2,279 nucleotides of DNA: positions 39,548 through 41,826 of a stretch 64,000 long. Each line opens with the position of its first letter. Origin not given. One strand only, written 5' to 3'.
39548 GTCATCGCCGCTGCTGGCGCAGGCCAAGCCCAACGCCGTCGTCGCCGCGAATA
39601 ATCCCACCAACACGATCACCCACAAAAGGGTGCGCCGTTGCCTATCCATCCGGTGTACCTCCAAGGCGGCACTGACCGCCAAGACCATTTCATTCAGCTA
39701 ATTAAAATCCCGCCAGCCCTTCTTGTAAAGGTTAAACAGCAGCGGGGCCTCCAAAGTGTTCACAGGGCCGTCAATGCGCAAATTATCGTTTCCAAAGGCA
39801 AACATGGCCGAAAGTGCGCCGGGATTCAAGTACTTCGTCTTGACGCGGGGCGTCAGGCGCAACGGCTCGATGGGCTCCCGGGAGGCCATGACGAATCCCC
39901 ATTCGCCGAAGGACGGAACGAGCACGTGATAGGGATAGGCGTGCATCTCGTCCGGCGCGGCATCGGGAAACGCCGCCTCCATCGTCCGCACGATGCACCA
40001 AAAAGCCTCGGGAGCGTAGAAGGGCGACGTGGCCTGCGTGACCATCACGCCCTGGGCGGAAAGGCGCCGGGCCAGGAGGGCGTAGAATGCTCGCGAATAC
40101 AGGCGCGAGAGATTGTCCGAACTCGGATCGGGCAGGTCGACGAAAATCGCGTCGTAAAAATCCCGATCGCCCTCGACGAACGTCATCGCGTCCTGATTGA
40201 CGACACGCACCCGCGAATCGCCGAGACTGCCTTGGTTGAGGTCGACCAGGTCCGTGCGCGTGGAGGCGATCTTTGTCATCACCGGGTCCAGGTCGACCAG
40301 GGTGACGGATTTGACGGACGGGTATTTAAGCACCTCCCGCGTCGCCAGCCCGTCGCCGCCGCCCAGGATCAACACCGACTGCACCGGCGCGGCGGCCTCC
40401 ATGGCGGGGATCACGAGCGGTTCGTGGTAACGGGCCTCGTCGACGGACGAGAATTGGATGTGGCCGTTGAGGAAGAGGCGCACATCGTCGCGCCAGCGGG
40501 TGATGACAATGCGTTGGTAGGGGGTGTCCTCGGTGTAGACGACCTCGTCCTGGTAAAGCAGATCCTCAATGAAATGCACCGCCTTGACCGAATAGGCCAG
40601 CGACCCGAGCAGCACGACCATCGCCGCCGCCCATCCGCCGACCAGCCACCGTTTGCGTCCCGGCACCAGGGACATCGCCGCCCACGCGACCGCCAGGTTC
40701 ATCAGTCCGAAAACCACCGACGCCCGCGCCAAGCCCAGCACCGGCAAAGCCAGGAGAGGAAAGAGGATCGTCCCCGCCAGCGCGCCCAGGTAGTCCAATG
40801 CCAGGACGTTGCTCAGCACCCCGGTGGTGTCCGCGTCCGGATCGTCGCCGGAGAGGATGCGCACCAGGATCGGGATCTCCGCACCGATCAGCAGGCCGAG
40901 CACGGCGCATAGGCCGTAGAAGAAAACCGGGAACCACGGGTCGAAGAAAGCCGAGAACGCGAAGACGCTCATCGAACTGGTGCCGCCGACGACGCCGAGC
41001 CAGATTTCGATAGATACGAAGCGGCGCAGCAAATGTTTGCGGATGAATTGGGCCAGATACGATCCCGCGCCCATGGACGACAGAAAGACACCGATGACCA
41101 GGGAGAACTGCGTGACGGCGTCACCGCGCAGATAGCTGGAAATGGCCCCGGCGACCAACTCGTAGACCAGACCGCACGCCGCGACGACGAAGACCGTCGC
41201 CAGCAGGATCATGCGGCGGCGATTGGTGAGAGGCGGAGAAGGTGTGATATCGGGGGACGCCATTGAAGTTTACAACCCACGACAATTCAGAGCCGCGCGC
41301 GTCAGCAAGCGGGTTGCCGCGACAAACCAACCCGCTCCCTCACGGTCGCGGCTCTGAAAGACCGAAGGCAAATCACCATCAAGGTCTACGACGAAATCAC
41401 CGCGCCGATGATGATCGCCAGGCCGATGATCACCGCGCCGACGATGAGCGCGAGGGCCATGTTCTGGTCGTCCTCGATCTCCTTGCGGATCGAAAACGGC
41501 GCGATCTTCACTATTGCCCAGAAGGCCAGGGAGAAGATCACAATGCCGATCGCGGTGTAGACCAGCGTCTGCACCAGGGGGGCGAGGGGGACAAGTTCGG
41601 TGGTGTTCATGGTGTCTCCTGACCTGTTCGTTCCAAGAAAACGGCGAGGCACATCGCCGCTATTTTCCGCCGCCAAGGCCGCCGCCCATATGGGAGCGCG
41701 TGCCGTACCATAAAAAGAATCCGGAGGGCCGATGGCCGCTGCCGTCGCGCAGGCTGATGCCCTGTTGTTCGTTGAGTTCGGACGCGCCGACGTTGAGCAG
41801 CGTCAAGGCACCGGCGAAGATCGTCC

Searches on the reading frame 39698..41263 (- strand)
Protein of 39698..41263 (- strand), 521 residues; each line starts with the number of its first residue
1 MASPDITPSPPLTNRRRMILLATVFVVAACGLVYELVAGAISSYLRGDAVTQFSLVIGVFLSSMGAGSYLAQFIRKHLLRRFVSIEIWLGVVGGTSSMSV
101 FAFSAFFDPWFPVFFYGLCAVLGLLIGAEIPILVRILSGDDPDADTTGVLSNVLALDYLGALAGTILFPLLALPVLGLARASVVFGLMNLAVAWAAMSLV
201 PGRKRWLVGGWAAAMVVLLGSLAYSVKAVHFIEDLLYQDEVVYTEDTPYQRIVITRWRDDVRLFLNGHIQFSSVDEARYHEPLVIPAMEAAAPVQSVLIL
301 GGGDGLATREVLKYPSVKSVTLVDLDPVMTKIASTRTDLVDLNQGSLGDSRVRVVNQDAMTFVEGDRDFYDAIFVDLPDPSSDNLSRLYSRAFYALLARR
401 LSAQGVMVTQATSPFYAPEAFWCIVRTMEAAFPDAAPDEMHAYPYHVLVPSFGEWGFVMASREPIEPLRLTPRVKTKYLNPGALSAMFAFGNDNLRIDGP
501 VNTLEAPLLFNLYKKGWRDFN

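Call 42: search_protein_families(library=pfam, proteins=[window:39698-41263:-], max_evalue=0.01)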
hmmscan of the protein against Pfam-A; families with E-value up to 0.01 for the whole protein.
window:39698-41263:- (521 aa): 3 families
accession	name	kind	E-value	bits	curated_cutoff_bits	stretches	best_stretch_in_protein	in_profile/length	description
PF01564.23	Spermine_synth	-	2.3e-32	112.5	22.9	1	277-461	2-175/186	Spermine/spermidine synthase domain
PF00398.26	RrnaAD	-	0.00017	21.2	24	1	294-362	31-88/263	Ribosomal RNA adenine dimethylase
PF13649.12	Methyltransf_25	-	0.0011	20.1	27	1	297-375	1-70/97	Methyltransferase domain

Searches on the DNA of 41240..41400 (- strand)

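Call 18: search_rna_families(source=window, start=41240, end=41400, threshold=evalue, max_evalue=10, show_alignments=3)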
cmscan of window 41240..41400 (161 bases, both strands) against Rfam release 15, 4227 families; matches with E-value up to 10: 13.
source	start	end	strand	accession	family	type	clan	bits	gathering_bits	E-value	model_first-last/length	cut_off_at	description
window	41287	41357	-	RF03819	mir-Ro6-3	Gene; miRNA;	-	19.4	79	0.59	1-72/72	no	mir-Ro6-3 microRNA precursor family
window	41289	41355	-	RF00926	MIR1151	Gene; miRNA;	-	18.8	90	1.1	1-110/110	no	MIR1151 microRNA precursor family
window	41285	41358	-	RF04248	MIR7486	Gene; miRNA;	-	18.2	67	0.6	1-87/87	no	MIR7486 microRNA precursor family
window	41268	41343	-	RF02184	ST7-OT3_2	Gene; lncRNA;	-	16.3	100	0.6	53-138/138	no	ST7 overlapping transcript 3 conserved region 2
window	41306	41338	+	RF04218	HCV_5BSL1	Cis-reg;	-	15.7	44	0.32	1-47/47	no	Hepatitis C virus stem-loop I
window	41286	41358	+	RF03230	mir-967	Gene; miRNA;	-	15.7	70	1.5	1-90/90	no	mir-967 microRNA precursor family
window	41290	41354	-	RF03816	MIR6297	Gene; miRNA;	-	14.9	114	2.7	1-107/107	no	MIR6297 microRNA precursor family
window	41281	41373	+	RF01729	Termite-flg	Cis-reg;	-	14.7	40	1.8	1-106/106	no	Termite-flg RNA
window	41290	41354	+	RF03209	MIR9657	Gene; miRNA;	-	14.7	53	7.7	1-85/85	no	MIR9657 microRNA precursor family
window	41283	41360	+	RF03710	mir-1451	Gene; miRNA;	-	14.5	85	7.9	1-92/92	no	mir-1451 microRNA precursor family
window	41267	41312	-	RF01687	Acido-Lenti-1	Gene; sRNA;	-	12.7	37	0.93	1-46/46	no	Acido-Lenti-1 RNA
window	41282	41328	+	RF00454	p27_CRE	Cis-reg;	-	12.1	42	6.4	1-59/59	no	p27 cis-regulatory element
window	41253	41388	-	RF03667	MIR1031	Gene; miRNA;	-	8.5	100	7.6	1-183/183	no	MIR1031 microRNA precursor family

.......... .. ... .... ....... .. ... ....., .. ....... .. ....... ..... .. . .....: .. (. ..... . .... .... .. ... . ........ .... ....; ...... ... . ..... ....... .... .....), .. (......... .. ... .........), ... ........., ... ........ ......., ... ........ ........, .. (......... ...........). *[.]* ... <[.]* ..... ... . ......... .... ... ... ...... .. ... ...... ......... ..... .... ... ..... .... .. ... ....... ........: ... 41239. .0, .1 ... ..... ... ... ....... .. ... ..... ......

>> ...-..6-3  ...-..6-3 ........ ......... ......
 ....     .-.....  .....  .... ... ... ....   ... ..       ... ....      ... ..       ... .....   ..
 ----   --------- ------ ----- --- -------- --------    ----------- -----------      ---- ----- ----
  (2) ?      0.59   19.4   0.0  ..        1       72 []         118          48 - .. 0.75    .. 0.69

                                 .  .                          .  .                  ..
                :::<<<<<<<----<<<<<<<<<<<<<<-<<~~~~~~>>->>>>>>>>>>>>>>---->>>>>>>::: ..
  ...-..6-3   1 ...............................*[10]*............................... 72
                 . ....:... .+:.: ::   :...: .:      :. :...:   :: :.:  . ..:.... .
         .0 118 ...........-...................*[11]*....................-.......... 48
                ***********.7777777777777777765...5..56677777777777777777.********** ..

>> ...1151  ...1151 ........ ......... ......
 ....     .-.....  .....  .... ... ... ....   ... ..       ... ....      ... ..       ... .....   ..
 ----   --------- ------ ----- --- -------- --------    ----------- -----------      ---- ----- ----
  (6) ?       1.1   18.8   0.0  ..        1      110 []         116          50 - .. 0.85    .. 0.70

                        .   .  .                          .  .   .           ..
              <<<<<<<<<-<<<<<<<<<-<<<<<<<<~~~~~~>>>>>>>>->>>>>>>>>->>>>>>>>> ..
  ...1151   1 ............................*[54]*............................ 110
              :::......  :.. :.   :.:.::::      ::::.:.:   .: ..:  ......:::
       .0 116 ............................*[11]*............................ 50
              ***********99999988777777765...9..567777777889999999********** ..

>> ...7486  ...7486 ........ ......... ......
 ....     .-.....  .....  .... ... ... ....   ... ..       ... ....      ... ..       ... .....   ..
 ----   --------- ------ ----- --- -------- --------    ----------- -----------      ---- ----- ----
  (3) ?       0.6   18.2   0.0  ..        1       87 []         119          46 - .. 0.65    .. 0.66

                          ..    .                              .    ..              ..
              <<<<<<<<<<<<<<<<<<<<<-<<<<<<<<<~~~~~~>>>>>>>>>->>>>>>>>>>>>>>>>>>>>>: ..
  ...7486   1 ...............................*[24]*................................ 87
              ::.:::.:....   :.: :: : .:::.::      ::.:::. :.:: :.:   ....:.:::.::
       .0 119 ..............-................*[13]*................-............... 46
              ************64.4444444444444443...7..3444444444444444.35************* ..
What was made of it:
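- On Any Rfam RNA family: The best sub-threshold hits are microRNA hairpin models at 15-19 bits against thresholds of 67-90 (call 18).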

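Call 35: search_dna_similar(query=window:41281-41363:-, collection=plasmids, mode=distant, max_evalue=1, max_rows=40)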
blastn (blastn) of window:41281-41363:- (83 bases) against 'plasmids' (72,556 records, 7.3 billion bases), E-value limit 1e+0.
Records with a match: 6; places in all: 7; records where one place covers at least 80% of the query: 0.
Best place of each record, by identity: 90-95% 1; 80-90% 5.
By first word of the organism name: Legionella 2; Roseovarius 1; Rhizobium 1; Caballeronia 1; Burkholderia 1.
By predicted mobility (MOB-suite, as given by PLSDB): non-mobilizable 5; conjugative 1.
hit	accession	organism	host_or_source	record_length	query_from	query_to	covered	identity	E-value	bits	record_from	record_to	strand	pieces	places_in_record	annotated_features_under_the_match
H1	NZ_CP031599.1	Roseovarius indicus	pure culture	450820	17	55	47%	83.3%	6e-1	39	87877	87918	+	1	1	UvrD-helicase domain-containing protein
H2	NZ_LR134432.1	Legionella adelaidensis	environmental,Cooling tower water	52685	6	43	46%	82.5%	6e-1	39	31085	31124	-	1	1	none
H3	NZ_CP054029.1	Rhizobium hidalgonense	Pisum sativum l. (pea),Pure culture,Pea ...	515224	44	79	43%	83.3%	6e-1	39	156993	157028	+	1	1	TetR/AcrR family transcriptional regulator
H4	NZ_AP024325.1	Caballeronia sp. NK8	-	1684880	44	74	37%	87.1%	6e-1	39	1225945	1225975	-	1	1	none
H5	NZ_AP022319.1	Burkholderia sp. THE68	Togo hemipterus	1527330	44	74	37%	87.1%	6e-1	39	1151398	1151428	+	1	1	none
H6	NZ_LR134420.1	Legionella adelaidensis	environmental,Cooling tower water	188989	13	41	35%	90.3%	2e-1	41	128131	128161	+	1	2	none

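Call 36: get_annotated_region(hit=H6, flank=4000)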
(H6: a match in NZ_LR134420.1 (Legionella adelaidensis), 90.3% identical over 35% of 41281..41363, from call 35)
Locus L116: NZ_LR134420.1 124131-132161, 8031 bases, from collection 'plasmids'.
description: Legionella adelaidensis strain NCTC12735 plasmid 11, complete sequence
organism: Legionella adelaidensis (NCBI taxid 45056)
taxonomy: Bacteria; Pseudomonadota; Gammaproteobacteria; Legionellales; Legionellaceae; Legionella; Legionella adelaidensis
host: -; source: environmental,Cooling tower water; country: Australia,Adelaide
typing (MOB-suite, as given by PLSDB): non-mobilizable
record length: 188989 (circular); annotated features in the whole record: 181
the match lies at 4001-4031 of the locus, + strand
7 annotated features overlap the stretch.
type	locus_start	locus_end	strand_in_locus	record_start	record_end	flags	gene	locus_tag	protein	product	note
CDS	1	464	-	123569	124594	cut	tdh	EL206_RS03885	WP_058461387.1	L-threonine 3-dehydrogenase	GO:0006567 - threonine catabolic process [Evidence IEA]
CDS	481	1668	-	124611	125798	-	-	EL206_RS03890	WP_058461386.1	glycine C-acetyltransferase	GO:0009058 - biosynthetic process [Evidence IEA]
CDS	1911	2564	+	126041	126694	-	-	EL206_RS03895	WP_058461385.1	protein-L-isoaspartate O-methyltransferase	-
CDS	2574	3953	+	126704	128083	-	-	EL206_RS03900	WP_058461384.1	TolC family outer membrane protein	GO:0006810 - transport [Evidence IEA]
CDS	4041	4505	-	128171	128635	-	-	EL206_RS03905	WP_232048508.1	hypothetical protein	-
CDS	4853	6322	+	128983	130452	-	-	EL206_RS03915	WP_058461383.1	amino acid permease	GO:0055085 - transmembrane transport [Evidence IEA]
CDS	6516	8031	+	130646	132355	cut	-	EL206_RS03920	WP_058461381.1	proline--tRNA ligase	GO:0006433 - prolyl-tRNA aminoacylation [Evidence IEA]; GO:0006418 - tRNA aminoacylation for protein translation ...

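Call 37: get_annotated_region(hit=H2, flank=4000)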
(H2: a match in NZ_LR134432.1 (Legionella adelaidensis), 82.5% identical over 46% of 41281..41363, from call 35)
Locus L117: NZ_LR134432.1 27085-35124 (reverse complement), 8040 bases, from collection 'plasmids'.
description: Legionella adelaidensis strain NCTC12735 plasmid 23, complete sequence
organism: Legionella adelaidensis (NCBI taxid 45056)
taxonomy: Bacteria; Pseudomonadota; Gammaproteobacteria; Legionellales; Legionellaceae; Legionella; Legionella adelaidensis
host: -; source: environmental,Cooling tower water; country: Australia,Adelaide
typing (MOB-suite, as given by PLSDB): non-mobilizable
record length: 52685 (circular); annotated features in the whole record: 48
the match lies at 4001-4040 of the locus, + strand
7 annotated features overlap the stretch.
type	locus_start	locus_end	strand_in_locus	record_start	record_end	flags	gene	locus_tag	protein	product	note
CDS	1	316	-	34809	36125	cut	ahcY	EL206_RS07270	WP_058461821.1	adenosylhomocysteinase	GO:0006730 - one-carbon metabolic process [Evidence IEA]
CDS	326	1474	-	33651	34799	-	metK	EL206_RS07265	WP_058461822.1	methionine adenosyltransferase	GO:0006556 - S-adenosylmethionine biosynthetic process [Evidence IEA]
CDS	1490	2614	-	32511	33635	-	carA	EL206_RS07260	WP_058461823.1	glutamine-hydrolyzing carbamoyl-phosphate synthase small subunit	GO:0009220 - pyrimidine ribonucleotide biosynthetic process [Evidence IEA]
CDS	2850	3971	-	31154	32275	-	dnaJ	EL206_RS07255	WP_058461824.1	molecular chaperone DnaJ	GO:0006457 - protein folding [Evidence IEA]; GO:0009408 - response to heat [Evidence IEA]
CDS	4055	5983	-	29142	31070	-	dnaK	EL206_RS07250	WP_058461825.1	molecular chaperone DnaK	GO:0006457 - protein folding [Evidence IEA]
CDS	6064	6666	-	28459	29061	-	grpE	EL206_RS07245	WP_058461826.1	nucleotide exchange factor GrpE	-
CDS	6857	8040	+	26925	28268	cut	-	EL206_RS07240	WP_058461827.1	3-deoxy-7-phosphoheptulonate synthase class II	GO:0009073 - aromatic amino acid family biosynthetic process [Evidence IEA]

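Call 47: search_dna_similar(query=L116:3955-4030:+, collection=plasmids, mode=distant, max_evalue=10, max_rows=40)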
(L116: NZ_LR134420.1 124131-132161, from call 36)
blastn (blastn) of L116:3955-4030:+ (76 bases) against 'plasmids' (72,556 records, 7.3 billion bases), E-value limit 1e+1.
Records with a match: 9; places in all: 11; records where one place covers at least 80% of the query: 3.
Best place of each record, by identity: >=99% 1; 95-99% 2; 90-95% 3; 80-90% 2; 60-80% 1.
By first word of the organism name: Legionella 5; Burkholderia 1; Thermus 1; Embleya 1; Bradyrhizobium 1.
By predicted mobility (MOB-suite, as given by PLSDB): non-mobilizable 8; conjugative 1.
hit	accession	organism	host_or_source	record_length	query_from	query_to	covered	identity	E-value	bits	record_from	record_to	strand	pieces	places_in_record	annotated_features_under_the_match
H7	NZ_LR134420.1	Legionella adelaidensis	environmental,Cooling tower water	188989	1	76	100%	100.0%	8e-31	138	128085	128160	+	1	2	none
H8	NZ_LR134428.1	Legionella adelaidensis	environmental,Cooling tower water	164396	1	76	100%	82.1%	1e-9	69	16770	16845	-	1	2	efflux RND transporter permease subunit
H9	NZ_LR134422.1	Legionella adelaidensis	environmental,Cooling tower water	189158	1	76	100%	79.2%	7e-6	55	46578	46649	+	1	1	none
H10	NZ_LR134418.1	Legionella adelaidensis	environmental,Cooling tower water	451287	1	28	37%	96.4%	4e-3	47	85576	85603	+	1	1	none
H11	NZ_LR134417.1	Legionella adelaidensis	environmental,Cooling tower water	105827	42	68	36%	93.1%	2e+0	37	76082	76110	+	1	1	none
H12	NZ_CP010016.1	Burkholderia thailandensis 34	-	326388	39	65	36%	88.9%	7e+0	37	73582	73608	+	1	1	type VI secretion system Vgr family protein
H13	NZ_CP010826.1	Thermus aquaticus Y51MC23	-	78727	42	66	33%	92.0%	2e+0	37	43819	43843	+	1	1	PIN domain-containing protein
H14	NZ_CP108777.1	Embleya sp. NBC_00896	-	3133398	14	37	32%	91.7%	7e+0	36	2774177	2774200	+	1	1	none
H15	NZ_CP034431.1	Bradyrhizobium sp. LCT2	Lespedeza cuneata,genome,nodule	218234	44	65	29%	95.5%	7e+0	37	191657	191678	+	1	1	UvrD-helicase domain-containing protein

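Call 48: get_annotated_region(hit=H8, flank=2500)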
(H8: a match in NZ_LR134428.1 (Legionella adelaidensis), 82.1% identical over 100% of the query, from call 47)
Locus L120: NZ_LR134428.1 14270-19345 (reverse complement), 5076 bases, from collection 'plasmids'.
description: Legionella adelaidensis strain NCTC12735 plasmid 19, complete sequence
organism: Legionella adelaidensis (NCBI taxid 45056)
taxonomy: Bacteria; Pseudomonadota; Gammaproteobacteria; Legionellales; Legionellaceae; Legionella; Legionella adelaidensis
host: -; source: environmental,Cooling tower water; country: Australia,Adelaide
typing (MOB-suite, as given by PLSDB): non-mobilizable
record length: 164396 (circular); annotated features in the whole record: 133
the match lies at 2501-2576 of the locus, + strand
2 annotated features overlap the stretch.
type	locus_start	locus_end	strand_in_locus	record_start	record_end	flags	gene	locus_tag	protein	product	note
CDS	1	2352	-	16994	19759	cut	-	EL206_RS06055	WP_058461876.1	valine--tRNA ligase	GO:0006438 - valyl-tRNA aminoacylation [Evidence IEA]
CDS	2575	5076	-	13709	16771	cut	-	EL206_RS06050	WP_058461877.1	efflux RND transporter permease subunit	GO:0055085 - transmembrane transport [Evidence IEA]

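Call 49: get_annotated_region(hit=H9, flank=2500)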
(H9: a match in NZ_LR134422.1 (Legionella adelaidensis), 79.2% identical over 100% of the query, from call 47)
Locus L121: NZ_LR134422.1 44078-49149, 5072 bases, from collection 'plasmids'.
description: Legionella adelaidensis strain NCTC12735 plasmid 13, complete sequence
organism: Legionella adelaidensis (NCBI taxid 45056)
taxonomy: Bacteria; Pseudomonadota; Gammaproteobacteria; Legionellales; Legionellaceae; Legionella; Legionella adelaidensis
host: -; source: environmental,Cooling tower water; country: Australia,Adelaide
typing (MOB-suite, as given by PLSDB): non-mobilizable
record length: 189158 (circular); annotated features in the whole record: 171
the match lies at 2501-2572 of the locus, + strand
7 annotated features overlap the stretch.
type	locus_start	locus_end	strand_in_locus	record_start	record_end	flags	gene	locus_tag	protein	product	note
CDS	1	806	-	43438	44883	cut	tldD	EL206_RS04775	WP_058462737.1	metalloprotease TldD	GO:0006508 - proteolysis [Evidence IEA]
CDS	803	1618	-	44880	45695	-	-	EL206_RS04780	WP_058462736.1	carbon-nitrogen hydrolase family protein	-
CDS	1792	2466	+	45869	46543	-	-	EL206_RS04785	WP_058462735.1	Bax inhibitor-1/YccA family protein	-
CDS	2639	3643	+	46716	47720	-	murB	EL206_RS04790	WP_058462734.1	UDP-N-acetylmuramate dehydrogenase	-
CDS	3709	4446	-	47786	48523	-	pdxJ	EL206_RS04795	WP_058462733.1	pyridoxine 5'-phosphate synthase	GO:0008615 - pyridoxine biosynthetic process [Evidence IEA]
CDS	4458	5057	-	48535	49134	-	-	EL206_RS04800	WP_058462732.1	NUDIX hydrolase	-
CDS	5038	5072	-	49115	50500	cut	der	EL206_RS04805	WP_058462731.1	ribosome biogenesis GTPase Der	GO:0042254 - ribosome biogenesis [Evidence IEA]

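Call 50: get_annotated_region(hit=H10, flank=2500)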
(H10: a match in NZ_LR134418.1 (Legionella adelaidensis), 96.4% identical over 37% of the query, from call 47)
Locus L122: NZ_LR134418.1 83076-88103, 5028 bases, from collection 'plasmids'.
description: Legionella adelaidensis strain NCTC12735 plasmid 9, complete sequence
organism: Legionella adelaidensis (NCBI taxid 45056)
taxonomy: Bacteria; Pseudomonadota; Gammaproteobacteria; Legionellales; Legionellaceae; Legionella; Legionella adelaidensis
host: -; source: environmental,Cooling tower water; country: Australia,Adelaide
typing (MOB-suite, as given by PLSDB): non-mobilizable
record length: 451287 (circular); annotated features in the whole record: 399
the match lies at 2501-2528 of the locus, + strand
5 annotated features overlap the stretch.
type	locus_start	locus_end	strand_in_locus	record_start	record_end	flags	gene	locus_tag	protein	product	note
CDS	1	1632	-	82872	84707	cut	-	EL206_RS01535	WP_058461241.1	ATP-binding cassette domain-containing protein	-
CDS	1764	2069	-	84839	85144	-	-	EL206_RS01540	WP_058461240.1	DUF1840 domain-containing protein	-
CDS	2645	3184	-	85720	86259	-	-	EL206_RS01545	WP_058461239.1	hypothetical protein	-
CDS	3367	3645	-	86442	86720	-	-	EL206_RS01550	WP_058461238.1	hypothetical protein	-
CDS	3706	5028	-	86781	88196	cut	gltX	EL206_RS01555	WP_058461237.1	glutamate--tRNA ligase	GO:0006424 - glutamyl-tRNA aminoacylation [Evidence IEA]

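Call 51: get_annotated_region(hit=H11, flank=2500)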
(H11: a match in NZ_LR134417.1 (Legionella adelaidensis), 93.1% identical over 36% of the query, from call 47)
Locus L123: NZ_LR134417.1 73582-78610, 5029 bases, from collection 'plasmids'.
description: Legionella adelaidensis strain NCTC12735 plasmid 8, complete sequence
organism: Legionella adelaidensis (NCBI taxid 45056)
taxonomy: Bacteria; Pseudomonadota; Gammaproteobacteria; Legionellales; Legionellaceae; Legionella; Legionella adelaidensis
host: -; source: environmental,Cooling tower water; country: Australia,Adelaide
typing (MOB-suite, as given by PLSDB): non-mobilizable
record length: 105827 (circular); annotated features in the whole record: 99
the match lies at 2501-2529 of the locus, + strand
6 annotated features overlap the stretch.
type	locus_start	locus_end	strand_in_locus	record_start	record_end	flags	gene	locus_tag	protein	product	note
CDS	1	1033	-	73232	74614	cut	-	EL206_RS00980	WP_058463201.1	amino acid permease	GO:0055085 - transmembrane transport [Evidence IEA]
CDS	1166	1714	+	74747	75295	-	pagP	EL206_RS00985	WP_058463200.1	lipid IV(A) palmitoyltransferase PagP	-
CDS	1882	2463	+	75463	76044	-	-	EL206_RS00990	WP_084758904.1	Mpo1-like protein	-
CDS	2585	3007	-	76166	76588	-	-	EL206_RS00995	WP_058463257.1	F0F1 ATP synthase subunit epsilon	GO:0015986 - proton motive force-driven ATP synthesis [Evidence IEA]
CDS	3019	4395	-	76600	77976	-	atpD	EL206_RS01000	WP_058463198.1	F0F1 ATP synthase subunit beta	GO:0015986 - proton motive force-driven ATP synthesis [Evidence IEA]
CDS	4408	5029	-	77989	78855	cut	atpG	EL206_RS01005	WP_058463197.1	F0F1 ATP synthase subunit gamma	GO:0015986 - proton motive force-driven ATP synthesis [Evidence IEA]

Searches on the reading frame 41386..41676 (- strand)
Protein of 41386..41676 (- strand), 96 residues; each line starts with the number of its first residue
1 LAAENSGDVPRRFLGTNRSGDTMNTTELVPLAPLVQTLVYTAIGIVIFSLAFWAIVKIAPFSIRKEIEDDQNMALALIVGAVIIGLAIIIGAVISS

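Call 42: search_protein_families(library=pfam, proteins=[window:41386-41676:-], max_evalue=0.01)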
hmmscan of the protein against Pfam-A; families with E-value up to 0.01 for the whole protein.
window:41386-41676:- (96 aa): 1 family
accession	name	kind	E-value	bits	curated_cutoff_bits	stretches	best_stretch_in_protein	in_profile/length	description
PF03994.20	DUF350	-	5.2e-13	49.6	26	1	32-95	4-66/133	Domain of Unknown Function (DUF350)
